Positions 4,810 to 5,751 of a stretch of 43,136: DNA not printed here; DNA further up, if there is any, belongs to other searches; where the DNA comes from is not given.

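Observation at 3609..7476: Virus-borne polyprenyl-lipid cassette: polyprenol-kinase-like + UbiA prenyltransferase + SDR epimerase/dehydratase, co-transcribed with an Mrp-like ATPase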

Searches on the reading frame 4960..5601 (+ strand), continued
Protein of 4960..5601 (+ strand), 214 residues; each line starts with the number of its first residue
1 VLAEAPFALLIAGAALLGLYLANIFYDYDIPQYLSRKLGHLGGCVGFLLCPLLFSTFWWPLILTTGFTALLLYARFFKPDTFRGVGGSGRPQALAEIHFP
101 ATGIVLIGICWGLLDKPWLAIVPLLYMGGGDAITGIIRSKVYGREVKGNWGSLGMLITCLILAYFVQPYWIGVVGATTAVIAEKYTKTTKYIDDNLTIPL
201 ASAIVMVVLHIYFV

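Call 39: fold_search(model_id=the predicted structure, library=pdb)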
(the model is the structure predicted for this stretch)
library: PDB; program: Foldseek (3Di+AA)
matches with E <= 10: 57; with E <= 0.001: 0
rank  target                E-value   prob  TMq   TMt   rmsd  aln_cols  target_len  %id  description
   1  8szh_B                1.4e+00  0.10  0.24  0.09  14.9       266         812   13  Cryo-EM structure of cinacalcet-bound human calcium-sensing receptor CaSR-Gi complex in lipid nanodiscs (released 2024-02-07)
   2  5nl6_B                1.9e+00  0.06  0.16  0.15  27.6       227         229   14  The crystal structure of the two spectrin repeat domains from Entamoeba histolytica (released 2018-05-16)
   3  8oyy_A                2.1e+00  0.11  0.25  0.23  14.8       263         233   11  De novo designed soluble GPCR-like fold GLF_32 (released 2023-10-18)
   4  1dqe_A                2.2e+00  0.12  0.16  0.21  10.4       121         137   12  BOMBYX MORI PHEROMONE BINDING PROTEIN (released 2001-01-10)
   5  5cwo_A                2.3e+00  0.13  0.27  0.27  13.2       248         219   12  Crystal structure of de novo designed helical repeat protein DHR76 (released 2015-12-16)
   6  6nbh_R                2.4e+00  0.08  0.21  0.14  18.8       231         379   11  Cryo-EM structure of parathyroid hormone receptor type 1 in complex with a long-acting parathyroid hormone analog and  (released 2019-04-17)
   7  8ghv_D                2.6e+00  0.08  0.20  0.17  14.6       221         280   15  Cannabinoid Receptor 1-G Protein Complex (released 2023-05-24)
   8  9uyp_A                2.8e+00  0.06  0.20  0.09  16.3       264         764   11  Cryo-EM structure of a class C GPCR (Class 3) (released 2026-03-18)
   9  8szf_A                3.6e+00  0.07  0.25  0.10  16.6       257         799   12  Cryo-EM structure of cinacalcet-bound active-state human calcium-sensing receptor CaSR in lipid nanodiscs (released 2024-02-07)
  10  6lm1_A                5.2e+00  0.03  0.17  0.17  16.6       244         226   11  The crystal structure of cyanorhodopsin (CyR) N4075R from cyanobacteria Tolypothrix sp. NIES-4075 (released 2020-10-21)
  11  8oyy_B                5.5e+00  0.06  0.24  0.23  14.7       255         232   10  De novo designed soluble GPCR-like fold GLF_32 (released 2023-10-18)
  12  6w2v_A                5.5e+00  0.06  0.22  0.22  13.2       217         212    8  Junction 23, DHR14-DHR18 (released 2020-04-15)
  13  1jsw_A                5.7e+00  0.06  0.15  0.08  13.3       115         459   10  NATIVE L-ASPARTATE AMMONIA LYASE (released 1997-06-16)
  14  8t7h_A                5.7e+00  0.04  0.23  0.09  15.9       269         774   11  Quis-bound intermediate mGlu5 (released 2023-10-11)
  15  7fd9_A                6.0e+00  0.05  0.21  0.09  17.0       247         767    8  Thermostabilised full length human mGluR5-5M with orthosteric antagonist, LY341495 (released 2021-09-08)
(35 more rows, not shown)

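Call 40: list_cluster_members(proteins=[P0307, P0344, P0354, P0372, P0377, P0378, P0387, P0388, P0267, P0292])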
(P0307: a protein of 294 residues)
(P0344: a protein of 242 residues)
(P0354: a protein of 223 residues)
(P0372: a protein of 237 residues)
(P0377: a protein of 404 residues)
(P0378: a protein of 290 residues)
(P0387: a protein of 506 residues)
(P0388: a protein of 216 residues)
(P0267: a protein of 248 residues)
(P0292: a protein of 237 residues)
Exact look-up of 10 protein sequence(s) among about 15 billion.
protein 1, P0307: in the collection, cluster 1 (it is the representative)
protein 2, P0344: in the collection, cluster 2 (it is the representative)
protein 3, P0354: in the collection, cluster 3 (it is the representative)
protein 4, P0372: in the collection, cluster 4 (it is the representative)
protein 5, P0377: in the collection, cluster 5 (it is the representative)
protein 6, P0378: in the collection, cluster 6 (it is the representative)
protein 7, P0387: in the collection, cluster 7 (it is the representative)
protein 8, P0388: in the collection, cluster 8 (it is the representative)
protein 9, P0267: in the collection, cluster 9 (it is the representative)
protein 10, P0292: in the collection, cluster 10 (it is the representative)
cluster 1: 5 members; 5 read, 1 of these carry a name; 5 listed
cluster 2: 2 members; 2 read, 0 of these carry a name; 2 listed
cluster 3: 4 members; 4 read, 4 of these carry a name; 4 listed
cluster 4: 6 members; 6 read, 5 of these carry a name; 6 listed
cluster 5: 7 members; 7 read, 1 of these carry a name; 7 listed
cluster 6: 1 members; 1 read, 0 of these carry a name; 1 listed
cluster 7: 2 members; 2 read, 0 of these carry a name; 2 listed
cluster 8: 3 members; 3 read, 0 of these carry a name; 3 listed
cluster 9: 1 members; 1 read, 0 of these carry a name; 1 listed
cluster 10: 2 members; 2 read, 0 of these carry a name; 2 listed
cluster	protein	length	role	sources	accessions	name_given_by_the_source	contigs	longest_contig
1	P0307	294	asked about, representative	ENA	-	-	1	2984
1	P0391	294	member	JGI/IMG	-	phytol kinase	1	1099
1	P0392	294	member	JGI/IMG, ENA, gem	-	-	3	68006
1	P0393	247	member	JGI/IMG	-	-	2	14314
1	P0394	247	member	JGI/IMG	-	-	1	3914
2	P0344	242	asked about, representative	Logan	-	-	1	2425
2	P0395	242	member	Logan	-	-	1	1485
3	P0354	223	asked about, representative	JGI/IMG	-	phytol kinase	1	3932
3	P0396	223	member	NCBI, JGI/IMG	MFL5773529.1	MAG: diacylglycerol/polyprenol kinase family protein [Flavisolibacter sp.] | phytol kinase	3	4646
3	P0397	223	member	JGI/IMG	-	phytol kinase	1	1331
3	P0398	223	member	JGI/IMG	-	phytol kinase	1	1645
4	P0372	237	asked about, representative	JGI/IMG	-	dolichol kinase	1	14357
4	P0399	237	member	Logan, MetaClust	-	\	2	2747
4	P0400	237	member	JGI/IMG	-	dolichol kinase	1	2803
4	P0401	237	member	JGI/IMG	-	dolichol kinase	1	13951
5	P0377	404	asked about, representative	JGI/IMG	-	-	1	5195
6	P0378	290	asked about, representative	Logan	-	-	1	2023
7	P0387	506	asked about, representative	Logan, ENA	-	-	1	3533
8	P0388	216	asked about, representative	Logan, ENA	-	-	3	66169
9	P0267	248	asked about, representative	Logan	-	-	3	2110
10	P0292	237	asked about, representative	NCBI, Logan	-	-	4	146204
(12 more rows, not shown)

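Call 51: find_encoding_contigs(protein=P0292, flank=6000, max_places=2)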
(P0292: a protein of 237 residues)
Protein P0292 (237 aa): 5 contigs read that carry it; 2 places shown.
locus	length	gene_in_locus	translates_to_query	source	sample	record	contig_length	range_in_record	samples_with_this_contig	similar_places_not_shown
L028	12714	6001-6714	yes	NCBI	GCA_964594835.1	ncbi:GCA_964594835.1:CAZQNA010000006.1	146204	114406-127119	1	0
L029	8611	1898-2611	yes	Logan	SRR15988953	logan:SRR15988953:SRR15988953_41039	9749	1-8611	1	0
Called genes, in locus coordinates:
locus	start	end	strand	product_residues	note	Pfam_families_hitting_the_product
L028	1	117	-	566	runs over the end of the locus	PF00890:FAD_binding_2, PF01134:GIDA (faint), PF01266:DAO, PF07992:Pyr_redox_2, PF12831:FAD_oxidored (faint), PF03486:HI0933_like (weak), PF02910:Succ_DH_flav_C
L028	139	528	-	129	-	PF01127:Sdh_cyt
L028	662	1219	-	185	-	-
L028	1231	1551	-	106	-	-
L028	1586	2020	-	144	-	-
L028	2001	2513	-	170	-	PF03551:PadR, PF03965:Penicillinase_R (weak)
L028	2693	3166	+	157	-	PF12689:Acid_PPase (weak)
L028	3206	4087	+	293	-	PF00248:Aldo_ket_red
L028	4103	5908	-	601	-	PF01555:N6_N4_Mtase (weak), PF01170:UPF0020 (weak)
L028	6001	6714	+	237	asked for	-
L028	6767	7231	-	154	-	-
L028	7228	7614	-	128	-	-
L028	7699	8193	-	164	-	-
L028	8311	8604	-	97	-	-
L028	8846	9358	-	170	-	-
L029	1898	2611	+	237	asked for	-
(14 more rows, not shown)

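Call 52: find_encoding_contigs(protein=P0388, flank=6000, max_places=2)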
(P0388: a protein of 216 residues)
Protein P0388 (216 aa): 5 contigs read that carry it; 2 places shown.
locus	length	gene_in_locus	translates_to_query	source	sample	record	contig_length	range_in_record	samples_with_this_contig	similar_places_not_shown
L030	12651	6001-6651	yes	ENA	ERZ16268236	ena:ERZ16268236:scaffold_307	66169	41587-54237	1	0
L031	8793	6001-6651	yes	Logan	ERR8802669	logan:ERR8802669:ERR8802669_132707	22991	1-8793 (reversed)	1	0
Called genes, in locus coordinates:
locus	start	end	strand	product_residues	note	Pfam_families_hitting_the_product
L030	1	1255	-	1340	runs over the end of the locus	PF00990:GGDEF, PF08447:PAS_3 (weak), PF00563:EAL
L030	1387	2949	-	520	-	PF00342:PGI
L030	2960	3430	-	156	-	PF01316:Arg_repressor, PF02863:Arg_repressor_C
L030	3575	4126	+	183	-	PF04011:LemA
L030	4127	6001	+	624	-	PF09972:DUF2207, PF20990:DUF2207_C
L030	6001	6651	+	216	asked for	-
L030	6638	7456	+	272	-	PF01940:DUF92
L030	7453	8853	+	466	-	PF13485:Peptidase_MA_2 (weak)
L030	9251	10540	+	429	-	PF13173:AAA_14, PF13635:DUF4143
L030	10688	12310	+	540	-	PF00118:Cpn60_TCP1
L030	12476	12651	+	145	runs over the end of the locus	PF02699:YajC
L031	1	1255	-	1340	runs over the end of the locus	PF00990:GGDEF, PF08447:PAS_3 (weak), PF00563:EAL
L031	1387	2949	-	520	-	PF00342:PGI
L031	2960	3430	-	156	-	PF01316:Arg_repressor, PF02863:Arg_repressor_C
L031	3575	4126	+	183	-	PF04011:LemA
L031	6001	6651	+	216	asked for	-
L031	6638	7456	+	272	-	PF01940:DUF92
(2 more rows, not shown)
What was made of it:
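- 4960..5604 (+): 214-aa polytopic membrane protein (PKL), a remote member of the polyprenol (phytol/dolichol) kinase family. Family invariants are D131, E183 and D194. A distant member lies next to DUF92/VTE6 (call 52).
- On Polyprenol kinase family (phytol/dolichol kinase, COG0170; CTP_transf_1 superfamily PF01148): P0388 lies adjacent to PF01940 (call 52).
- Closest known: Phytol salvage feeding UbiA-family aromatic prenyltransferases. Same: A distant PKL relative sits next to a DUF92/VTE6 gene (call 52).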

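Call 63: search_protein_families(library=pfam, proteins=[L007:2335-3360:+, L024:12537-13682:+, L008:3330-4376:+, L023:6232-6744:+, L023:3868-5214:+, L024:10627-11421:+, L008:1887-2441:+], max_evalue=0.01)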
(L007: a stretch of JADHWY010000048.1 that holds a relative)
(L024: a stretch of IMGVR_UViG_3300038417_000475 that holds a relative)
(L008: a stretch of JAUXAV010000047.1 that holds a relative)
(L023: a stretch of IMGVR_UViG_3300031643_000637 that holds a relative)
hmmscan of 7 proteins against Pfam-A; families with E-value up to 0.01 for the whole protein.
L007:2335-3360:+ (342 aa): 3 families
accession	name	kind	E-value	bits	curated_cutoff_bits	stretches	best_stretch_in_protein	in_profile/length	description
PF02797.21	Chal_sti_synt_C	-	1.2e-14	55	27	1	221-339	22-148/151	Chalcone and stilbene synthases, C-terminal domain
PF08541.16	ACP_syn_III_C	-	3.3e-13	50.1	26.6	1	249-340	1-90/90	3-Oxoacyl-[acyl-carrier-protein (ACP)] synthase III C terminal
PF00195.25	Chal_sti_synt_N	-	8.5e-12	45.4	27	1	47-193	79-224/225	Chalcone and stilbene synthases, N-terminal domain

L024:12537-13682:+ (382 aa): 5 families
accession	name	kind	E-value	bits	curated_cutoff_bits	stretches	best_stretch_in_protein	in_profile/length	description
PF00195.25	Chal_sti_synt_N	-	4e-17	62.9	27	1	106-234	96-224/225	Chalcone and stilbene synthases, N-terminal domain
PF02797.21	Chal_sti_synt_C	-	5.1e-15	56.2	27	1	266-379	26-147/151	Chalcone and stilbene synthases, C-terminal domain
PF08541.16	ACP_syn_III_C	-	7.5e-11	42.5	26.6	1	295-381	5-90/90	3-Oxoacyl-[acyl-carrier-protein (ACP)] synthase III C terminal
PF08392.18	FAE1_CUT1_RppA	-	3.9e-06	26.9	27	1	145-236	118-208/290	FAE1/Type III polyketide synthase-like protein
PF08545.16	ACP_syn_III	-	0.0015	18.8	24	1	172-239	7-69/80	3-Oxoacyl-[acyl-carrier-protein (ACP)] synthase III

L008:3330-4376:+ (349 aa): 4 families
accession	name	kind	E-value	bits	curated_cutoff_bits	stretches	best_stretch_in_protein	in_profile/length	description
PF08541.16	ACP_syn_III_C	-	1e-12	48.5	26.6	1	256-346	1-89/90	3-Oxoacyl-[acyl-carrier-protein (ACP)] synthase III C terminal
PF00195.25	Chal_sti_synt_N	-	2.1e-12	47.4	27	1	58-200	87-224/225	Chalcone and stilbene synthases, N-terminal domain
PF02797.21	Chal_sti_synt_C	-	7.3e-11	42.7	27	1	234-338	28-140/151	Chalcone and stilbene synthases, C-terminal domain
PF08392.18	FAE1_CUT1_RppA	-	6.7e-06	26.1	27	1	34-200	49-206/290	FAE1/Type III polyketide synthase-like protein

L023:6232-6744:+ (171 aa): 1 family
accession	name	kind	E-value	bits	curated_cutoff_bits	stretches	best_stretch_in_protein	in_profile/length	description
PF05708.18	Peptidase_C92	-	9.7e-08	32.7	27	1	5-99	3-96/166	Permuted papain-like amidase enzyme, YaeF/YiiX, C92 family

L023:3868-5214:+ (449 aa): 0 families

L024:10627-11421:+ (265 aa): 1 family
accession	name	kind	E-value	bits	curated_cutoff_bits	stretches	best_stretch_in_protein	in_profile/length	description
PF24445.1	DUF7564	-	0.0025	18.6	32.2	0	99-147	3-48/76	Family of unknown function (DUF7564)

L008:1887-2441:+ (185 aa): 5 families
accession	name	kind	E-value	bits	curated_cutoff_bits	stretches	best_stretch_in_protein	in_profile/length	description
PF13560.12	HTH_31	-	4.5e-10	40.1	27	1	13-68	3-58/64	Helix-turn-helix domain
PF01381.28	HTH_3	-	2.4e-08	34.3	23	1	16-71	1-55/55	Helix-turn-helix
PF12844.13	HTH_19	-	4.6e-08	33.3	30.2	1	16-76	4-63/64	Helix-turn-helix domain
PF13413.12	HTH_25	-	0.00039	20.6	24.6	1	15-47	1-33/62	Helix-turn-helix domain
PF13443.12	HTH_26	-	0.0099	16.6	22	0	16-72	2-58/63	Cro/C1-type HTH DNA-binding domain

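Call 64: search_solved_structures(query=L007:2335-3360:+, max_evalue=0.00001, show_alignments=1)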
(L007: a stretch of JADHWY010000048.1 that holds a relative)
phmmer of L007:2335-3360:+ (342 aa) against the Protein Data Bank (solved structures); distinct sequences matched with E-value up to 0.00001: 105 (the best 60 are shown).
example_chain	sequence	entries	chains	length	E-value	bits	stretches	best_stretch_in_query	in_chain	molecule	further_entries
4jao_D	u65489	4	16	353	3.3e-28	102.3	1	10-340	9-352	Alpha-pyrone synthesis polyketide synthase-like Pks11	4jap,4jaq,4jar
4jat_A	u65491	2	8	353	7.4e-27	97.8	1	10-340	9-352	Alpha-pyrone synthesis polyketide synthase-like Pks11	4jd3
1u0m_A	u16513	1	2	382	1.1e-23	87.4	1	77-340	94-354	putative polyketide synthase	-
8b32_A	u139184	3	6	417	1.6e-23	86.8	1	74-339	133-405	Chalcone synthase 2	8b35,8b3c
6dx7_A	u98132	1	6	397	5.2e-22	81.9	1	69-320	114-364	Chalcone synthase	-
9jl6_A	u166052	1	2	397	5.8e-22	81.8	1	69-320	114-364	Chalcone synthase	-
9kah_A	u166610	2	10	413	6.5e-22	81.6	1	69-320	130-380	Chalcone synthase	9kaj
8ysp_A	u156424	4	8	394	1.1e-21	80.8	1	30-340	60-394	CylI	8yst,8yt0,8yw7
6op5_A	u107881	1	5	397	1.9e-21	80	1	80-339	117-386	Styrylpyrone synthase 1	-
3awj_A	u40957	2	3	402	2.5e-21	79.6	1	72-338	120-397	Chalcone synthase-like polyketide synthase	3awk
9uuc_A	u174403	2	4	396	2.9e-20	76.2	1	66-339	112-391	Stilbene synthase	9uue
9uud_A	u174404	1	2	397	2.9e-20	76.1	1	66-339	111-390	Stilbene synthase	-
9uu8_A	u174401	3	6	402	3e-20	76.1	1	66-339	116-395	Stilbene synthase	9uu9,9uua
6op5_C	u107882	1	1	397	5.9e-20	75.1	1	80-339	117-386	Styrylpyrone synthase 1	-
5wx6_A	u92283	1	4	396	6.1e-20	75.1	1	70-334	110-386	Alkyldiketide-CoA synthase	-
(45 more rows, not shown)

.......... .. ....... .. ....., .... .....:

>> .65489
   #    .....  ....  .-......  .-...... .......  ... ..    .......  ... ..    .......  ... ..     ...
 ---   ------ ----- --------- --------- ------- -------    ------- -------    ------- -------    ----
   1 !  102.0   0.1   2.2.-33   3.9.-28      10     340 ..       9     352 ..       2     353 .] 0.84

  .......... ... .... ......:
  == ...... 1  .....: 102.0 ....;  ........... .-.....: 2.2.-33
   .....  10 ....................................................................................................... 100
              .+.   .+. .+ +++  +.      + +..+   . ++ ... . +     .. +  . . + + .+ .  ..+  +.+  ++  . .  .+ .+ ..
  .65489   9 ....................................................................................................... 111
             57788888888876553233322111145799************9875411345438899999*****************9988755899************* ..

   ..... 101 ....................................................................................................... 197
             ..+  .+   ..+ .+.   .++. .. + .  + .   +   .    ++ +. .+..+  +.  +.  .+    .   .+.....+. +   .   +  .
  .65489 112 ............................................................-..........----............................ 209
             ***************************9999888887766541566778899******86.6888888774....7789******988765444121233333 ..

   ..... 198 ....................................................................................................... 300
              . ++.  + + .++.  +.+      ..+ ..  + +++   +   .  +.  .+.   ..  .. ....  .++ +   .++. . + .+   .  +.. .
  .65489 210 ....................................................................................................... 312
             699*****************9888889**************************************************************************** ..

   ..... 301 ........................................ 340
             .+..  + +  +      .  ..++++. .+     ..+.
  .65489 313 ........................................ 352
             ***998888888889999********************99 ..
